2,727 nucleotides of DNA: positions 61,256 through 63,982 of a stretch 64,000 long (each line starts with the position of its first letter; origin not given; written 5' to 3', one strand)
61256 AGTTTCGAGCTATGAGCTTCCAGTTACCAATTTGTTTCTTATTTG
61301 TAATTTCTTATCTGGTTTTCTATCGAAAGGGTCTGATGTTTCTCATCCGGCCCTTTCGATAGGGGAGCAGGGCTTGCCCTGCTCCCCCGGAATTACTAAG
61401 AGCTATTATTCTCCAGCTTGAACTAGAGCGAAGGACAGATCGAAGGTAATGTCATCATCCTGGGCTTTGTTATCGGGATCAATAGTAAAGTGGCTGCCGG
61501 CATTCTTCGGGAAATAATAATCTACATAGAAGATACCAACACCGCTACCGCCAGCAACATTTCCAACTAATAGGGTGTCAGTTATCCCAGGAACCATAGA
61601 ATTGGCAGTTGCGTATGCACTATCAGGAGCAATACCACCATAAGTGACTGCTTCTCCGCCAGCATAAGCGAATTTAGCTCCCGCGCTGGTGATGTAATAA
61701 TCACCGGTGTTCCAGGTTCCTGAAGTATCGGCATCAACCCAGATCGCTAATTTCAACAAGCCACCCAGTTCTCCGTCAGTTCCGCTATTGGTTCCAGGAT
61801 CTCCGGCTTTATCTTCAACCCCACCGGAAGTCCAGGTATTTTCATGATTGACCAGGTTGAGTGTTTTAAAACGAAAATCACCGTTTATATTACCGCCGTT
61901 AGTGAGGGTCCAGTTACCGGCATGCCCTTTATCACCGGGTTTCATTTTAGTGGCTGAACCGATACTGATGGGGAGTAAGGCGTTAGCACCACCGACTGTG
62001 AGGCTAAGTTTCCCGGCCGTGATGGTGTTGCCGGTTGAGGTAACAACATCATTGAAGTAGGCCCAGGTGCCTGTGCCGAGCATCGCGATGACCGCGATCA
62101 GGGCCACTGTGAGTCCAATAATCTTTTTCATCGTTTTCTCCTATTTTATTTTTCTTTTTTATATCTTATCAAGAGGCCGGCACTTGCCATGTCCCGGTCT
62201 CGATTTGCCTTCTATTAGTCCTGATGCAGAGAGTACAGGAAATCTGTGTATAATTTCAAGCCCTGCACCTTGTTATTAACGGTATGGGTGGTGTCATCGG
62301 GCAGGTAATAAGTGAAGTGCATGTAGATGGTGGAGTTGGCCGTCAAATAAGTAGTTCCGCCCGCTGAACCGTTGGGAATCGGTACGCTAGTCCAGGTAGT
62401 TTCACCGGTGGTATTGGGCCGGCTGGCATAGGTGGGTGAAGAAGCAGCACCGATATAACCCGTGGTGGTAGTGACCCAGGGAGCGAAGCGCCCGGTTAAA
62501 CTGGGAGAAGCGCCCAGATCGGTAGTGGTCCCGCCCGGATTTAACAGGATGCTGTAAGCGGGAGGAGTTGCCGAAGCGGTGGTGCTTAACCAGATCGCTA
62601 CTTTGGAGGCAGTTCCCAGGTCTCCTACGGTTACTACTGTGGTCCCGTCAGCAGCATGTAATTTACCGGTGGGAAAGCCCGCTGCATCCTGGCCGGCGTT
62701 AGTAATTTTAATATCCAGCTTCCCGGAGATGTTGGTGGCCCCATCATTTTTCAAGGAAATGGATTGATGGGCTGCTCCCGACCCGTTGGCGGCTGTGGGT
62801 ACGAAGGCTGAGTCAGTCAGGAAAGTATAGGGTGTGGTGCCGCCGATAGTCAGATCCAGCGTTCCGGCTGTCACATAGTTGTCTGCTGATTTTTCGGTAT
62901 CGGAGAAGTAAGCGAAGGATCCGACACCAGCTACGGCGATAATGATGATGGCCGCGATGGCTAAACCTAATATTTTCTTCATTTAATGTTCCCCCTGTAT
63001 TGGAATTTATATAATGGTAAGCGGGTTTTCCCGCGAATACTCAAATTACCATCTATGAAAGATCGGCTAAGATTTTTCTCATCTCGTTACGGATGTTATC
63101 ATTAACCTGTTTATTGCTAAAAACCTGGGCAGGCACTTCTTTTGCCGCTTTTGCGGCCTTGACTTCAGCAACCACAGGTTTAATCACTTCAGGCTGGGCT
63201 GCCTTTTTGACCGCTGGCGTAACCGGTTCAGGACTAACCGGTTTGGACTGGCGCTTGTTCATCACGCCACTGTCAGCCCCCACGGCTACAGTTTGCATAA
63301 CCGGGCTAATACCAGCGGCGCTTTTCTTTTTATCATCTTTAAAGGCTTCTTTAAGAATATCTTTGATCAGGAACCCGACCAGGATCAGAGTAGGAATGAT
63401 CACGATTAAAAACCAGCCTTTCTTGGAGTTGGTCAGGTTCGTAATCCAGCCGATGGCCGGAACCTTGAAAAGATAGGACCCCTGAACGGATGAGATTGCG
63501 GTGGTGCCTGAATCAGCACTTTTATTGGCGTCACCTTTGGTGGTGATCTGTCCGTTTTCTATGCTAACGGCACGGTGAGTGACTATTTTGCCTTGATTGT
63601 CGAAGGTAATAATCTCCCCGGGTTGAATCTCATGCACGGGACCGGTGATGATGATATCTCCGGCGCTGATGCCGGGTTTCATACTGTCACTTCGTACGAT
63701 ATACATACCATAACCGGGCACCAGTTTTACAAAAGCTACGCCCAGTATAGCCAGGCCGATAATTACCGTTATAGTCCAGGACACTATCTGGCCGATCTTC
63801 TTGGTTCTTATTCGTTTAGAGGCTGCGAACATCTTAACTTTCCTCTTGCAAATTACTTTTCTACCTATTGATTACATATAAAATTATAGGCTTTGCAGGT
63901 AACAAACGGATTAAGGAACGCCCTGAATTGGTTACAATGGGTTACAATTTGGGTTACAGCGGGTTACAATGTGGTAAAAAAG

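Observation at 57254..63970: Seven-gene TasA / archaeal-bundling-pilus-like fibre operon with its own SipW-type signal peptidases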

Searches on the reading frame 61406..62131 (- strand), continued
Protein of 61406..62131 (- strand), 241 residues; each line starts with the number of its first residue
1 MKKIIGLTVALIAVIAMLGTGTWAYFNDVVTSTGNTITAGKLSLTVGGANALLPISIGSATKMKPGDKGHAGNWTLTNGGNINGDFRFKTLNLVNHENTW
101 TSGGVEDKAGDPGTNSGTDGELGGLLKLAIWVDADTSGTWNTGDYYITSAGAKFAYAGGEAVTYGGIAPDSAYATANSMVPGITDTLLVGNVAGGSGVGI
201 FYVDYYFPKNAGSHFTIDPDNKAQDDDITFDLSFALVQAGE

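Call 40: find_encoding_contigs(protein=P0046, flank=10000, max_places=3)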
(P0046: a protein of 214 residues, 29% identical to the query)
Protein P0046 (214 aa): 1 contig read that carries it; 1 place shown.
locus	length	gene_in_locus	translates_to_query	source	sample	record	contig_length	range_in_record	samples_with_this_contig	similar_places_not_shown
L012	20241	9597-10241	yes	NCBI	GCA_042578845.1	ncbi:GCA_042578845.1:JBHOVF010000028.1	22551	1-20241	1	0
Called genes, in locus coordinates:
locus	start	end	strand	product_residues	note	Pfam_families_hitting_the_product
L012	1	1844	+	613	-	PF27859:LIC12162 (weak)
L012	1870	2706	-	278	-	PF03141:Methyltransf_29 (weak), PF13489:Methyltransf_23, PF02353:CMAS (weak), PF08241:Methyltransf_11, PF08242:Methyltransf_12, PF13649:Methyltransf_25, PF13847:Methyltransf_31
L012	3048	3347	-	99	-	PF13451:zf_Tbcl, PF23477:zf_Tbcl_2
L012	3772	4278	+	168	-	PF00881:Nitroreductase, PF14512:TM1586_NiRdase (weak)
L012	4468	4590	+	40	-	-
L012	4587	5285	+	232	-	PF00072:Response_reg, PF00486:Trans_reg_C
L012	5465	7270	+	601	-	PF05228:CHASE4, PF00672:HAMP (weak), PF00512:HisKA, PF02518:HATPase_c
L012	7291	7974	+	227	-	PF00072:Response_reg, PF00486:Trans_reg_C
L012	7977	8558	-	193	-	PF04191:PEMT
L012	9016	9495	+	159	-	-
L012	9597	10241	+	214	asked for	PF12389:Peptidase_M73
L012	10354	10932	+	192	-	PF12389:Peptidase_M73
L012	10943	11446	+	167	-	-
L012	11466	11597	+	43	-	-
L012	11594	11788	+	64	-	-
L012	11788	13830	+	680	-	-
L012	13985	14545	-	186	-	-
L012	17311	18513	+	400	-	PF00009:GTP_EFTU, PF03144:GTP_EFTU_D2, PF03143:GTP_EFTU_D3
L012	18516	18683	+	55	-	PF00471:Ribosomal_L33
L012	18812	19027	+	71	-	PF00584:SecE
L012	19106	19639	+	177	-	PF02357:NusG, PF00467:KOW (weak)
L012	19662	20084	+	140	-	PF03946:Ribosomal_L11_N, PF00298:Ribosomal_L11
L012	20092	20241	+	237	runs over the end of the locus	PF00687:Ribosomal_L1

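Call 43: search_protein_families(library=pfam, proteins=[L001:5298-7586:+, L006:6715-7095:+, L004:8954-9382:+, L006:10335-11396:+, L012:11788-13830:+, L003:10699-12171:+], max_evalue=0.01)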
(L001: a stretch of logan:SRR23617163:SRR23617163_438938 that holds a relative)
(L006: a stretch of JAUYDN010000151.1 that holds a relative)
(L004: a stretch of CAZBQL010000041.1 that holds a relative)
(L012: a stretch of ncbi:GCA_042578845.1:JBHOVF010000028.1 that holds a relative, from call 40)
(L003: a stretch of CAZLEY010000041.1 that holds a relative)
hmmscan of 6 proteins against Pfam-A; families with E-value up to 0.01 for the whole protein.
L001:5298-7586:+ (762 aa): 5 families
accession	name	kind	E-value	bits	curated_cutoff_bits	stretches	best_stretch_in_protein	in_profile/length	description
PF18998.6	Flg_new_2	-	2.2e-40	136.9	23.6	3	559-628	2-72/73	Divergent InlB B-repeat domain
PF18911.6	PKD_4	-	1.2e-09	38.5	27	2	313-393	13-85/85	PKD domain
PF09479.16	Flg_new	-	3.5e-06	27.5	27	1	556-623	1-64/65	Listeria-Bacteroides repeat domain (List_Bact_rpt)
PF00801.26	PKD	-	7.3e-05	23.1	23.5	1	212-274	10-68/80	PKD domain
PF22508.2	InlJ_IG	-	0.00096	19.7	26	0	64-101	14-51/81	Internalin J, Immunoglobulin-like domain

L006:6715-7095:+ (126 aa): 0 families

L004:8954-9382:+ (142 aa): 1 family
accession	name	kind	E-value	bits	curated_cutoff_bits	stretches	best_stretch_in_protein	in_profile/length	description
PF21695.3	GlnR_1st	-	0.0038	17.6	27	1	38-78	35-78/111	Transcription regulator GlnR, N-terminal domain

L006:10335-11396:+ (353 aa): 2 families
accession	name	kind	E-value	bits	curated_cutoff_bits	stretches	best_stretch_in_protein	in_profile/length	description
PF10102.14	DUF2341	-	3.8e-23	82.2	23.4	1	87-164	1-82/84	Domain of unknown function (DUF2341)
PF22585.3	Sialidase-like_CBM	-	3.4e-05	24.2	27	1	208-330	37-150/156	Sialidase-like, CBM domain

L012:11788-13830:+ (680 aa): 0 families

L003:10699-12171:+ (490 aa): 0 families

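Call 55: list_cluster_members(proteins=[window:61406-62131:-, window:58878-59990:-, window:57254-58834:-, window:59987-60514:-, window:63053-63832:-, window:62215-62982:-, window:60541-61242:-])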
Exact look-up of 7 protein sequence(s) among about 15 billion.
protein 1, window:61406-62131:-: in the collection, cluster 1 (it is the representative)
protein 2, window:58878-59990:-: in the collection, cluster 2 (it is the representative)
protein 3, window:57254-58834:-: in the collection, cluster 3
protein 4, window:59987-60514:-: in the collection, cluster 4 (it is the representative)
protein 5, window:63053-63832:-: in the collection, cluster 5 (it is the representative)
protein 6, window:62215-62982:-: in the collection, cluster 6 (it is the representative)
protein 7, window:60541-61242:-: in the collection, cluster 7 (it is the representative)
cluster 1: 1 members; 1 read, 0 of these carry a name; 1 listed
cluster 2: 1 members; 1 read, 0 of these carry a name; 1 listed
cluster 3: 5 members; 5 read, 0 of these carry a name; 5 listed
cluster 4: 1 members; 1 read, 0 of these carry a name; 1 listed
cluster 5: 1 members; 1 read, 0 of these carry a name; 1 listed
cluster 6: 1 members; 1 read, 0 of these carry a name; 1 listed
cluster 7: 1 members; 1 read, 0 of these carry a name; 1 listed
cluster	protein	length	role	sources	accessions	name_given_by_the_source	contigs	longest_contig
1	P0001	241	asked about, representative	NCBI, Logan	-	-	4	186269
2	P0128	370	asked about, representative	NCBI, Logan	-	-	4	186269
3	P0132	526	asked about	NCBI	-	-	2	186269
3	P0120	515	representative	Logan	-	-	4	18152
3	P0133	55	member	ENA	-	-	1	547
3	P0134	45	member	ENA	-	-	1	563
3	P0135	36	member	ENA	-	-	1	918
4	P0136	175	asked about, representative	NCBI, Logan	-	-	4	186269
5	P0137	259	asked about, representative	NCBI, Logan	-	-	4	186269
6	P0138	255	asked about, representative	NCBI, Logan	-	-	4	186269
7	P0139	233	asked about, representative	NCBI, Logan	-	-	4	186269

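Call 72: find_encoding_contigs(protein=P0021, flank=8000, max_places=2)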
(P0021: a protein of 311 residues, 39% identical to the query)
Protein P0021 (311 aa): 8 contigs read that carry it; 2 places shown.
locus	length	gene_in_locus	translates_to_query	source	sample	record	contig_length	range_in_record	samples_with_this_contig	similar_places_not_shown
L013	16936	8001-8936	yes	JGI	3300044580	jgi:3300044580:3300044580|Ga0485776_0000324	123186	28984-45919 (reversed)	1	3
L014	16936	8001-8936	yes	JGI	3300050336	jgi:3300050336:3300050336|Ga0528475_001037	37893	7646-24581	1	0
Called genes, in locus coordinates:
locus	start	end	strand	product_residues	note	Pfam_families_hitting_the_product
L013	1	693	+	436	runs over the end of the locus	PF00815:Histidinol_dh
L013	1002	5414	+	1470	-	PF00801:PKD (faint), PF18911:PKD_4 (weak), PF16640:Big_3_5, PF18998:Flg_new_2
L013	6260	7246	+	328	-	PF00717:Peptidase_S24 (weak)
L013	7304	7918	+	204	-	PF12389:Peptidase_M73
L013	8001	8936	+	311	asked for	PF12389:Peptidase_M73 (weak)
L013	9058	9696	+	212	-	PF12389:Peptidase_M73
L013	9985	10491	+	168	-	-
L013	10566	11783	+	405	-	PF10102:DUF2341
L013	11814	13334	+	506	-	PF07705:CARDB (faint)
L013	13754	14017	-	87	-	PF01541:GIY-YIG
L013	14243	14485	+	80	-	-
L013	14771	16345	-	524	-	PF00389:2-Hacid_dh, PF02826:2-Hacid_dh_C, PF07991:KARI_N (faint), PF19304:PGDH_inter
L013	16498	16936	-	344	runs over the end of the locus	PF00266:Aminotran_5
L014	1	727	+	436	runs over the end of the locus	PF00815:Histidinol_dh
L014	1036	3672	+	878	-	-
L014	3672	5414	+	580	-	PF18998:Flg_new_2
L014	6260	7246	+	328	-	PF00717:Peptidase_S24 (weak)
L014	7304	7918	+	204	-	PF12389:Peptidase_M73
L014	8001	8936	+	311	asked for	PF12389:Peptidase_M73 (weak)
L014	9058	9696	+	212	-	PF12389:Peptidase_M73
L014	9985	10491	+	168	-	-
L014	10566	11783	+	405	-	PF10102:DUF2341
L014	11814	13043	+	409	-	-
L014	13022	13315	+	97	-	-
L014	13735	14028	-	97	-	PF01541:GIY-YIG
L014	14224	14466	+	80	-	-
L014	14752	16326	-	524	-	PF00389:2-Hacid_dh, PF02826:2-Hacid_dh_C, PF07991:KARI_N (faint), PF19304:PGDH_inter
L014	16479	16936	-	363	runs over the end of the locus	PF00266:Aminotran_5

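Call 73: find_encoding_contigs(protein=P0039, flank=8000, max_places=2)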
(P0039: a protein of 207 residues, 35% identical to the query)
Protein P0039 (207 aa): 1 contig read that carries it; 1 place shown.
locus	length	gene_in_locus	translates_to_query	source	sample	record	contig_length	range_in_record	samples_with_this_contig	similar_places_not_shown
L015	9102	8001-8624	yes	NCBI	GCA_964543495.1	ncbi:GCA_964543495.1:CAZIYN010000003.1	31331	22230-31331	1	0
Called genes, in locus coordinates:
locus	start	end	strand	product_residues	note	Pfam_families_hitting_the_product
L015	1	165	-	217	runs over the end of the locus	PF02660:G3P_acyltransf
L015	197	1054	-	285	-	PF02645:DegV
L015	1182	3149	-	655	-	PF16177:ACAS_N, PF00501:AMP-binding, PF13193:AMP-binding_C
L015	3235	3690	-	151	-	PF00027:cNMP_binding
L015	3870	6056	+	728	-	PF05228:CHASE4, PF00672:HAMP (faint), PF00989:PAS, PF08448:PAS_4, PF08447:PAS_3 (faint), PF13426:PAS_9, PF00512:HisKA, PF02518:HATPase_c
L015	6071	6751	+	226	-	PF00072:Response_reg, PF00486:Trans_reg_C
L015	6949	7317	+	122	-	-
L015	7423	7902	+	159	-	-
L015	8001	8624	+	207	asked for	PF12389:Peptidase_M73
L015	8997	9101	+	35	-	?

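Call 74: find_encoding_contigs(protein=P0083, flank=8000, max_places=2)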
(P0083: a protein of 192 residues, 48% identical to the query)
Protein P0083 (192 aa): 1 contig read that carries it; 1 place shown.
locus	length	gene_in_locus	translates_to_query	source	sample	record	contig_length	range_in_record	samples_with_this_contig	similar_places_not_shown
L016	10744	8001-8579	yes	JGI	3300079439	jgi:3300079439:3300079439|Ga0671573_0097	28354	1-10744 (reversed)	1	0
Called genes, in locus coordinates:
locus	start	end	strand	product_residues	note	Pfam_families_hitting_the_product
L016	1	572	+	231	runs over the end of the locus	PF02585:PIG-L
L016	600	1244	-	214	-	PF00753:Lactamase_B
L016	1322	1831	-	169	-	PF04978:MST, PF12867:DinB_2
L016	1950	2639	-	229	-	PF02634:FdhD-NarQ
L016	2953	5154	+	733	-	PF05228:CHASE4, PF00672:HAMP (weak), PF00989:PAS, PF08448:PAS_4, PF13426:PAS_9, PF08447:PAS_3, PF00512:HisKA, PF02518:HATPase_c, +1 more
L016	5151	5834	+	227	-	PF00072:Response_reg, PF00486:Trans_reg_C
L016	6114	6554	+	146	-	-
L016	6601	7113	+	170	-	-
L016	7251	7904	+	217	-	PF12389:Peptidase_M73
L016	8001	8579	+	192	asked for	PF12389:Peptidase_M73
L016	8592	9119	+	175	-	-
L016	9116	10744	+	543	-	?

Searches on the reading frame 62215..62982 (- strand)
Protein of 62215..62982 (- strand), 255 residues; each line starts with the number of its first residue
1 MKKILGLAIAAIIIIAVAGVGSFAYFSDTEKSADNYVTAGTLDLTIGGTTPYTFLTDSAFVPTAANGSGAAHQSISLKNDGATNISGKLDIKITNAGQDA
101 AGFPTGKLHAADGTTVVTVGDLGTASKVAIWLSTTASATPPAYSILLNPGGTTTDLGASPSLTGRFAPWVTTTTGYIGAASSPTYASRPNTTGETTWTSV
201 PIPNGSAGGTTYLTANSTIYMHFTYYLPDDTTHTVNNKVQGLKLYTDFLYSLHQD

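Call 3: search_protein_families(library=pfam, proteins=[window:62215-62982:-], max_evalue=1)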
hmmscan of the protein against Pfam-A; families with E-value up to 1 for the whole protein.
window:62215-62982:- (255 aa): 2 families
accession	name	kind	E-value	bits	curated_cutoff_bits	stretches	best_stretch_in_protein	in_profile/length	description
PF12389.13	Peptidase_M73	-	1.5e-06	28.6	22.5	1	2-49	3-50/196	Camelysin metallo-endopeptidase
PF13800.11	Sigma_reg_N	-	0.096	13.4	26.3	1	3-60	14-68/91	Sigma factor regulator N-terminal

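Call 4: search_protein_families(library=ncbifam, proteins=[window:62215-62982:-], max_evalue=1)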
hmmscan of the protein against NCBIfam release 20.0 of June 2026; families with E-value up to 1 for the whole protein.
window:62215-62982:- (255 aa): 4 families
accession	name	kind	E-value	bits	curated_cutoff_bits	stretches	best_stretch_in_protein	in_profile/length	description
TIGR04088.1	cognate_SipW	domain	4.6e-09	36.2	19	1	8-42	1-34/34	SipW-dependent-type signal peptide-containing protein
TIGR04089.1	exp_by_SipW_III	subfamily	3.7e-05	23.9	60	1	6-58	8-60/179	alternate-type signal peptide domain-containing protein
NF046066.1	BioflmMtrxTasA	equivalog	0.035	13.5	450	1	1-47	3-49/264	biofilm matrix protein TasA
NF033632.1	SLATT_4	domain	0.12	12.2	55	1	2-48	25-70/154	SLATT domain-containing protein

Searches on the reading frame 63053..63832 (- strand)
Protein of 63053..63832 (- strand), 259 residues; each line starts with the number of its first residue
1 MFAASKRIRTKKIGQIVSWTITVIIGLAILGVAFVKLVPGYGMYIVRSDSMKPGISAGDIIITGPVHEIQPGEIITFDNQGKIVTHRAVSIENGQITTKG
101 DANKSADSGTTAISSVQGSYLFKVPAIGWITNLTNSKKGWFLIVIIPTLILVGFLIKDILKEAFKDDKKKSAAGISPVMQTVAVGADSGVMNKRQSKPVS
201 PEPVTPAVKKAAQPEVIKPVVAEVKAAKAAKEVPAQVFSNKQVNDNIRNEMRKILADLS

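Call 3: search_protein_families(library=pfam, proteins=[window:63053-63832:-], max_evalue=1)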
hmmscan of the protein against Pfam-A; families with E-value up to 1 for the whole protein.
window:63053-63832:- (259 aa): 2 families
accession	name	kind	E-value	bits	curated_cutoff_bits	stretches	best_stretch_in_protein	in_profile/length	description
PF00717.28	Peptidase_S24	-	1.6e-06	28.2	23.3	1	43-97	37-90/116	Peptidase S24-like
PF10502.14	Peptidase_S26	-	0.0072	16.7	22.9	1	25-80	7-66/168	Signal peptidase, peptidase S26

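Call 4: search_protein_families(library=ncbifam, proteins=[window:63053-63832:-], max_evalue=1)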
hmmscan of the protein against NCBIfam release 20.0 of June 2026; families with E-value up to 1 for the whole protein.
window:63053-63832:- (259 aa): 3 families
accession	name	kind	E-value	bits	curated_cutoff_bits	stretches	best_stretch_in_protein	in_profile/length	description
TIGR02228.1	sigpep_I_arch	equivalog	1.1e-21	77.4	51.85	1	12-157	2-156/158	signal peptidase I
NF046067.1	SigPepSipWBacil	equivalog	1.7e-21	76.6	190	1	15-163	15-169/189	signal peptidase I SipW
TIGR02227.1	sigpep_I_bact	equivalog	0.00012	22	47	1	24-101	4-87/162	signal peptidase I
